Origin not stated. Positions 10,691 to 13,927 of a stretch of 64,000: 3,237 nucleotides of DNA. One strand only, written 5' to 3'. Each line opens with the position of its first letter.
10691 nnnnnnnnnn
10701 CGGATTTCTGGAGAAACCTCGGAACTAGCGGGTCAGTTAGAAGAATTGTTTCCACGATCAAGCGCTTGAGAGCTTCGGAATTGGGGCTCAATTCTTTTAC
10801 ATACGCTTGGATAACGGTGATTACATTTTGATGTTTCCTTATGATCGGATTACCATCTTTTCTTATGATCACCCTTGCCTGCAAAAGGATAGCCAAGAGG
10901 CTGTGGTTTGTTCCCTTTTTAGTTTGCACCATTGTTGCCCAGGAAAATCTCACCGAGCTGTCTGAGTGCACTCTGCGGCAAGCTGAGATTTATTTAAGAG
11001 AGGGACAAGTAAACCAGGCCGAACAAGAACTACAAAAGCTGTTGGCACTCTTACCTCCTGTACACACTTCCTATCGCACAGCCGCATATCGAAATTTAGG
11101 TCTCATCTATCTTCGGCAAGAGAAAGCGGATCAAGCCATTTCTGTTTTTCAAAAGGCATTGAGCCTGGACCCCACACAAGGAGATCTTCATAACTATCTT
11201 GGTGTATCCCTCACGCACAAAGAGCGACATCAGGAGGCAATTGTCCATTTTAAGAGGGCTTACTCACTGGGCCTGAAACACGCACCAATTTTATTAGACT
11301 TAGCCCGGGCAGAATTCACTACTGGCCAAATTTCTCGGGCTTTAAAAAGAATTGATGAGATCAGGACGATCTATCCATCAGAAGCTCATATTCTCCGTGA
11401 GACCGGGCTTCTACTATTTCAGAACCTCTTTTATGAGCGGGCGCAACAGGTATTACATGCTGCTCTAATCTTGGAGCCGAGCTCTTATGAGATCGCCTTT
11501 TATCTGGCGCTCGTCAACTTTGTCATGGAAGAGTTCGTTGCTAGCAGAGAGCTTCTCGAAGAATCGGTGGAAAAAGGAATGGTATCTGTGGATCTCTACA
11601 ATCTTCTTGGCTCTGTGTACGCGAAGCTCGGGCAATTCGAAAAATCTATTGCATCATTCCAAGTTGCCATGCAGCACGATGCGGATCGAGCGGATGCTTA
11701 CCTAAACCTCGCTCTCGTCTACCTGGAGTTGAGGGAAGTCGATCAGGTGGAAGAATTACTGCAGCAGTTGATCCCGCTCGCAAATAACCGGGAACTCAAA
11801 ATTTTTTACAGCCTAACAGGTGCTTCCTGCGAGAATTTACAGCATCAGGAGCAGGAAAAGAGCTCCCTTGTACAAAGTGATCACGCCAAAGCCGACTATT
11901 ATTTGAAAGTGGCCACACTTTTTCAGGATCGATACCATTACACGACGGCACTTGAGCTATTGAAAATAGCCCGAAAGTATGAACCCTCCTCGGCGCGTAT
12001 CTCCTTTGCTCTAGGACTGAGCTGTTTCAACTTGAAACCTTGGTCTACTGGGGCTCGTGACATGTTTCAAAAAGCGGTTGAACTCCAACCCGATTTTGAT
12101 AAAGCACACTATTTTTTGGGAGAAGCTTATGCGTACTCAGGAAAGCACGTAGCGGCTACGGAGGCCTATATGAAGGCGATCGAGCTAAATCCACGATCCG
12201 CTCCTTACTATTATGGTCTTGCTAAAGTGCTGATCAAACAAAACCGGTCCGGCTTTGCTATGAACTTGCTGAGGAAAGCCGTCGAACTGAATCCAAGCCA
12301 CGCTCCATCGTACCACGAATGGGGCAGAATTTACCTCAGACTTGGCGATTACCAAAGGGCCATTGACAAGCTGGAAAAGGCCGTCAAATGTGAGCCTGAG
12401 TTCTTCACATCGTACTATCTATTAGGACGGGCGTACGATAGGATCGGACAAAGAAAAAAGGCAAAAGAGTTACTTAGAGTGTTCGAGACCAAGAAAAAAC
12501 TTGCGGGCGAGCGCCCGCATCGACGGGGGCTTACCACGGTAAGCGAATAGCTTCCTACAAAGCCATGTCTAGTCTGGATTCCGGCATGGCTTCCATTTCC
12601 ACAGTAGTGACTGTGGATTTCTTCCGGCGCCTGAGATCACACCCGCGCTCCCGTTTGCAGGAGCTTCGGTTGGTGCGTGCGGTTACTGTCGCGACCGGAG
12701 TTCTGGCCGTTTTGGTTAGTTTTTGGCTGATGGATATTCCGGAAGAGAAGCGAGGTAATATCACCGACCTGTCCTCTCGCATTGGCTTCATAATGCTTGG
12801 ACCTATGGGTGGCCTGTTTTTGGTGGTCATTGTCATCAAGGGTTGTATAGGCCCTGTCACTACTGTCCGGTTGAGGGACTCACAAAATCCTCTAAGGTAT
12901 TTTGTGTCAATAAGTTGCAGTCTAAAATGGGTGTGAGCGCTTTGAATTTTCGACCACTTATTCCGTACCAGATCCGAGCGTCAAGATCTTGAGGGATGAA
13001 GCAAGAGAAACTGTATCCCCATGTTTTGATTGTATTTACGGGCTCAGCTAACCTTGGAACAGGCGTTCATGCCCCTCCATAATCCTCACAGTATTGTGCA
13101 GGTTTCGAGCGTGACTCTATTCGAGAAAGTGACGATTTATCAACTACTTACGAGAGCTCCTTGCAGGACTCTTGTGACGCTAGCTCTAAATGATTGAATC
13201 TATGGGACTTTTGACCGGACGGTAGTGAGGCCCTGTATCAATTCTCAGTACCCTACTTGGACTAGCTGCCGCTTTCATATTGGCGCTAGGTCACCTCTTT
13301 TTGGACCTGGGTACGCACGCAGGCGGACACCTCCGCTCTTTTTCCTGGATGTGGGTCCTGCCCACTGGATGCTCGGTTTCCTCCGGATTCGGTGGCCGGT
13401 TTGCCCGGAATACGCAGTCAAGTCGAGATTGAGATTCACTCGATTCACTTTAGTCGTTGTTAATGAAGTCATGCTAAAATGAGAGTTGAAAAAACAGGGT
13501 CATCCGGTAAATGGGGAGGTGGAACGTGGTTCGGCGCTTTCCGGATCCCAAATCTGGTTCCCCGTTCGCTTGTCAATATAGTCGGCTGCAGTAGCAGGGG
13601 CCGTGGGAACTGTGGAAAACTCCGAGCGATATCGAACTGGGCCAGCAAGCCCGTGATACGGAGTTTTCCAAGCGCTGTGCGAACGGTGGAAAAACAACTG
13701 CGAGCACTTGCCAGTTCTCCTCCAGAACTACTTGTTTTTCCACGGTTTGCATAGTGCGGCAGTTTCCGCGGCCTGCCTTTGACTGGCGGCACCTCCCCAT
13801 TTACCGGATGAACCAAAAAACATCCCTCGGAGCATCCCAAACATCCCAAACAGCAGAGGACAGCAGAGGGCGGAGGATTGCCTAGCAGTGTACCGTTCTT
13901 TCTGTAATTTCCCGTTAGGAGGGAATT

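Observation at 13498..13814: New MITE family: 316-bp element with 24-bp TIRs and 8-9 bp TSDs, three copies in 18 kb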

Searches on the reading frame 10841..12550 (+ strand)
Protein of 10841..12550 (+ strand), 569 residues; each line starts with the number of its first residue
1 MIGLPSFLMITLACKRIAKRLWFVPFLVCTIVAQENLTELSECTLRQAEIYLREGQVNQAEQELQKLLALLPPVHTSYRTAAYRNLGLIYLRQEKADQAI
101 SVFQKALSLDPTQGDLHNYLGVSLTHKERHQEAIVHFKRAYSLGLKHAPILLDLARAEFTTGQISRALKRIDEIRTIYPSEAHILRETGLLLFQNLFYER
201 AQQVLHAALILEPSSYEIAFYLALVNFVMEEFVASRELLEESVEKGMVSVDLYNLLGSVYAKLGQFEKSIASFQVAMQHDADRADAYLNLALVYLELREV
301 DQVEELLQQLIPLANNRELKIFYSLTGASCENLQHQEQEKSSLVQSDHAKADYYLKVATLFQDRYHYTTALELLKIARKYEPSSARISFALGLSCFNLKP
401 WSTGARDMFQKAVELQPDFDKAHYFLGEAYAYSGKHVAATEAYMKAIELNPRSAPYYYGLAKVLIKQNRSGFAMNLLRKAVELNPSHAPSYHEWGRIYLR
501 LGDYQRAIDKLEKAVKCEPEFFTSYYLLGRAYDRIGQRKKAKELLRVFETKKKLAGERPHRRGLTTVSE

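Call 18: search_protein_families(library=pfam, proteins=[window:10841-12550:+])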
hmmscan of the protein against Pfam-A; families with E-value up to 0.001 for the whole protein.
window:10841-12550:+ (569 aa): 26 families (the best 25 are shown)
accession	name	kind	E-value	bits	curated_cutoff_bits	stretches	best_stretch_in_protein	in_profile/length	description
PF07719.23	TPR_2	-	2.9e-50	164.7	27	3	81-112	2-33/34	Tetratricopeptide repeat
PF14559.12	TPR_19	-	1.3e-43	147.6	25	4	262-316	3-57/68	Tetratricopeptide repeat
PF00515.34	TPR_1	-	3.1e-42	141.1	27.8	2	82-112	3-33/34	Tetratricopeptide repeat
PF13181.12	TPR_8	-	5.8e-40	132.5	25.7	2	82-112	3-33/34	Tetratricopeptide repeat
PF13431.12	TPR_17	-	6.2e-40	132.6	24.4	2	476-508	1-33/34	Tetratricopeptide repeat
PF13432.12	TPR_16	-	7.1e-40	135.5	32.7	3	86-141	3-58/65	Tetratricopeptide repeat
PF13414.12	TPR_11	-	4.2e-38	129.2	26.8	4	257-296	1-40/42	TPR repeat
PF13428.12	TPR_14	-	1.9e-30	102.6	23.5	0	81-121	2-42/44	Tetratricopeptide repeat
PF13424.12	TPR_12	-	2.8e-29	101.6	30.1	2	43-110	4-75/77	Tetratricopeptide repeat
PF13176.12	TPR_7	-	6e-22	76.3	27.9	1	82-115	1-34/36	Tetratricopeptide repeat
PF12895.13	ANAPC3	-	7.6e-20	71.4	27.2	1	456-514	25-82/82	Anaphase-promoting complex, cyclosome, subunit 3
PF13174.12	TPR_6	-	1.9e-18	66.2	26.3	0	524-548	2-26/33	Tetratricopeptide repeat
PF23914.1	TPR_CcmH_CycH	-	9e-18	65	42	1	417-514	47-147/158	Cytochrome c-type biogenesis protein H TPR domain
PF13371.12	TPR_9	-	1.2e-16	60.8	35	0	473-519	14-60/73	Tetratricopeptide repeat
PF25063.1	ARM_TT21_C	-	6e-16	59.4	35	2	38-148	52-163/209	Tetratricopeptide repeat protein 21 C-terminal ARM domain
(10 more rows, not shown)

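Call 72: find_encoding_contigs(protein=window:10841-12550:+, flank=3500, max_places=8)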
Protein window:10841-12550:+ (569 aa): no gene with exactly this product is on record in the collection.

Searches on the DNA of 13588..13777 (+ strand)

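Call 69: build_rna_model(alignment_id=A5)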
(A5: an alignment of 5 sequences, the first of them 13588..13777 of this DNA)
Model R1 built from alignment A5 (5 sequences, 191 columns); structure: RNAalifold consensus.
model positions 190; base pairs 71; branch points 2; effective number of sequences 0.72; information 0.59 bits per position. Calibrated on 0.2 Mb of random sequence (short: E-values are rough).
structure used (alignment columns):
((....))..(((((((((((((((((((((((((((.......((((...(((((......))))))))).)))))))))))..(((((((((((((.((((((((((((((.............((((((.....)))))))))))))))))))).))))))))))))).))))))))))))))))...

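Call 71: search_with_rna_model(model_id=R1, sources=[window, L018, L019, L020, L021, L022, L023, L024, L025, L026, L027, L028, L029, L030, L031, L032, L033, L034, L035, L036, L037, L038, L039, L040, L041, L042, L043, L044, L045, L046, L047, L048, L049, L050, L051, L052, L053, L054, L055, L056, L057, L058, L059, L060, L061, L062, L063, L064, L065, L066, L067, L068, L069, L070, L071, L072, L073, L074, L075, L076, L077, L078, L079, L080, L081, L082, L083, L084, L085, L086, L087, L088, L089, L090, L091, L092, L093, L094, L095, L096, L097, L098, L001, L003, L009, L011, L014, L101, L102, L103, L104, L106, L107, L108], max_evalue=1)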
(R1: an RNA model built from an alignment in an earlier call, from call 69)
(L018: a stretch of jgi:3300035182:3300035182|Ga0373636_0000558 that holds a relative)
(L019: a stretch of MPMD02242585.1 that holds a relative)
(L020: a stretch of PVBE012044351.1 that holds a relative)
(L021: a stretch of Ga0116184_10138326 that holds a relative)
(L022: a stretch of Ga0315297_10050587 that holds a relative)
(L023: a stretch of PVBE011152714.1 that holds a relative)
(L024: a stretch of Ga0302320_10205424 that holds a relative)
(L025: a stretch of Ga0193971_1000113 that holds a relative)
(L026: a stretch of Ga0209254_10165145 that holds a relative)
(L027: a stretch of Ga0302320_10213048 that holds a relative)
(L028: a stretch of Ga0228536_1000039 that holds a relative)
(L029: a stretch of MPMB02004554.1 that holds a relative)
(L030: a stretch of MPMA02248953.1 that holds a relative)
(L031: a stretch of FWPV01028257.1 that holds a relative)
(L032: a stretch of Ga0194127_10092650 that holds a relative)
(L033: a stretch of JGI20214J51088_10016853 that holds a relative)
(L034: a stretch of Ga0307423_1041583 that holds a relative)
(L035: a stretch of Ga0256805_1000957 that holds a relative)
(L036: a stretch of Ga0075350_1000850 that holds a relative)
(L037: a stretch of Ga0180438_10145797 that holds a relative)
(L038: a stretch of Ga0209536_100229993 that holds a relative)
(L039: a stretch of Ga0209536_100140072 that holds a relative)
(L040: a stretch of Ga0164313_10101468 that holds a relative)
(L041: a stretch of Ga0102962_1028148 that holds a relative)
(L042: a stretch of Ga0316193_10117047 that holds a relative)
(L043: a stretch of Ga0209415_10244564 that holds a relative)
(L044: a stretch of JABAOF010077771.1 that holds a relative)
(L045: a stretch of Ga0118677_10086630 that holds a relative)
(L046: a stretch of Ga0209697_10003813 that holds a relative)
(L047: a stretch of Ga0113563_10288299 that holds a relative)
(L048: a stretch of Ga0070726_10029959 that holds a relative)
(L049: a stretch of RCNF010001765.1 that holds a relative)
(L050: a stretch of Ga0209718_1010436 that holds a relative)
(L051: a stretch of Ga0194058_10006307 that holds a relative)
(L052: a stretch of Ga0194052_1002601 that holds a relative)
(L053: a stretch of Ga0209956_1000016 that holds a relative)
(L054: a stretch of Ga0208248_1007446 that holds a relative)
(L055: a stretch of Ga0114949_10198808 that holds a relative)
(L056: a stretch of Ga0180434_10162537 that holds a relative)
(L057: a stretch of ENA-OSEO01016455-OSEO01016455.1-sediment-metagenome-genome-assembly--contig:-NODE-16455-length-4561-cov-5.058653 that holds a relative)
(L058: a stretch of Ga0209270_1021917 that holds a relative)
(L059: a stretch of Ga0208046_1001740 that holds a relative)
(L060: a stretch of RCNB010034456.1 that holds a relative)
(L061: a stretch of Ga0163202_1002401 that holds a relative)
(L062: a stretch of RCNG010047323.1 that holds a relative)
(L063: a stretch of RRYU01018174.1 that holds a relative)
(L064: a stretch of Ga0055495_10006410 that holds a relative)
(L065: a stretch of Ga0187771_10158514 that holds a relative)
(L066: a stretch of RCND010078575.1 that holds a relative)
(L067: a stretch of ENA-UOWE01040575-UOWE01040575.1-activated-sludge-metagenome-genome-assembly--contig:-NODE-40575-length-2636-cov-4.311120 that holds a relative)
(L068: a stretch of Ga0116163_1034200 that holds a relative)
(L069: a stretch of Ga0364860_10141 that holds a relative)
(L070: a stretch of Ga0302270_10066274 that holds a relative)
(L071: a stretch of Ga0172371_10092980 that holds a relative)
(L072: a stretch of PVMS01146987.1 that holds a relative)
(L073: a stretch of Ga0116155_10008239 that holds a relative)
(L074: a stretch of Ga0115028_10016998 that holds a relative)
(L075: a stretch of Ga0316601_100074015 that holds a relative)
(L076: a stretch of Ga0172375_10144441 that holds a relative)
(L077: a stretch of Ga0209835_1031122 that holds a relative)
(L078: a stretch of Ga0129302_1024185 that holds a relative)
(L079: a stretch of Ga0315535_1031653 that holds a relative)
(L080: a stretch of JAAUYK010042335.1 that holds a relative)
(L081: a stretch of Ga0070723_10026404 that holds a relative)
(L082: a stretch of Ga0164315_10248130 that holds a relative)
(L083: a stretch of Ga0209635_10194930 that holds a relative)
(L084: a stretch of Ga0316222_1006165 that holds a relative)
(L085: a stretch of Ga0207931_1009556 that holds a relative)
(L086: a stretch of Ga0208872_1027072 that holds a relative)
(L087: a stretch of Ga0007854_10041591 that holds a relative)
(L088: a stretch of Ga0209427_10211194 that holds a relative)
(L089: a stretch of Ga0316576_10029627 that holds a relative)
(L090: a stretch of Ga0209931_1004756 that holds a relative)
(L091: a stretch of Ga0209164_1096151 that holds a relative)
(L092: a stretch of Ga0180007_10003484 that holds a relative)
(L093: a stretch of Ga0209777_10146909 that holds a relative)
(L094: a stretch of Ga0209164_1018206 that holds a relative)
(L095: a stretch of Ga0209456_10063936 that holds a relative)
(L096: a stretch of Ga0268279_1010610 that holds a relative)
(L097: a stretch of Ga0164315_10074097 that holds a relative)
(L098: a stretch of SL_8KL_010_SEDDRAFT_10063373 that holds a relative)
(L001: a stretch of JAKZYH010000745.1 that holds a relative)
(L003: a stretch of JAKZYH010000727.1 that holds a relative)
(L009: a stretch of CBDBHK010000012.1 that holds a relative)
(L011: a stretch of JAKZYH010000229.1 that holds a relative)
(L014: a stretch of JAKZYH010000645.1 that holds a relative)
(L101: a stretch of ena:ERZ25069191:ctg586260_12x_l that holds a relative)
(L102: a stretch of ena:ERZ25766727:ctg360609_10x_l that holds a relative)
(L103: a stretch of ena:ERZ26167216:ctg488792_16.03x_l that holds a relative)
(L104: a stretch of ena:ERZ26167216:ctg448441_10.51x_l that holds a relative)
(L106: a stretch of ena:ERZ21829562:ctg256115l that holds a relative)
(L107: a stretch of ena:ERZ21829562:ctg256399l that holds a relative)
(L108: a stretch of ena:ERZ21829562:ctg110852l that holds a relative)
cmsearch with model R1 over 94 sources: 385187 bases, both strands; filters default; matches with E-value up to 1: 22.
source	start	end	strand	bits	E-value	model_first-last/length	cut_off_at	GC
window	24865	25054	+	223.9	2.2e-47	1-190/190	no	0.56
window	31213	31402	-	223.9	2.2e-47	1-190/190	no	0.56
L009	1266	1455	-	223.9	2.2e-47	1-190/190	no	0.56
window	13588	13777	+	219.7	2e-46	1-190/190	no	0.56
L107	1785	1974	+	208.1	7.4e-44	1-190/190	no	0.55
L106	2109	2298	+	191.8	3.2e-40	1-190/190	no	0.56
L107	2109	2298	+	191.8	3.2e-40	1-190/190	no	0.56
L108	2109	2298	+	188.9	1.4e-39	1-190/190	no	0.56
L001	1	99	+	95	1e-18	92-190/190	5'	0.53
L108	4131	4176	-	33.8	4.2e-05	145-190/190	5'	0.57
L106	2194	2278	-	30.8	0.00019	85-170/190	no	0.58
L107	2194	2278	-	30.8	0.00019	85-170/190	no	0.58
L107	1869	1954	-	29.1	0.00046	85-170/190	no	0.49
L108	2194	2278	-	28.3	0.00069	85-170/190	no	0.58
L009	1286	1371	+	27.9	0.00085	85-170/190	no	0.51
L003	990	1039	+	18.9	0.085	1-50/190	3'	0.58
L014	7101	7129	-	17.8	0.15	162-190/190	5'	0.62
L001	1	133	-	16.3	0.33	1-163/190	3'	0.53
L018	257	372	+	15.4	0.52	1-190/190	no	0.67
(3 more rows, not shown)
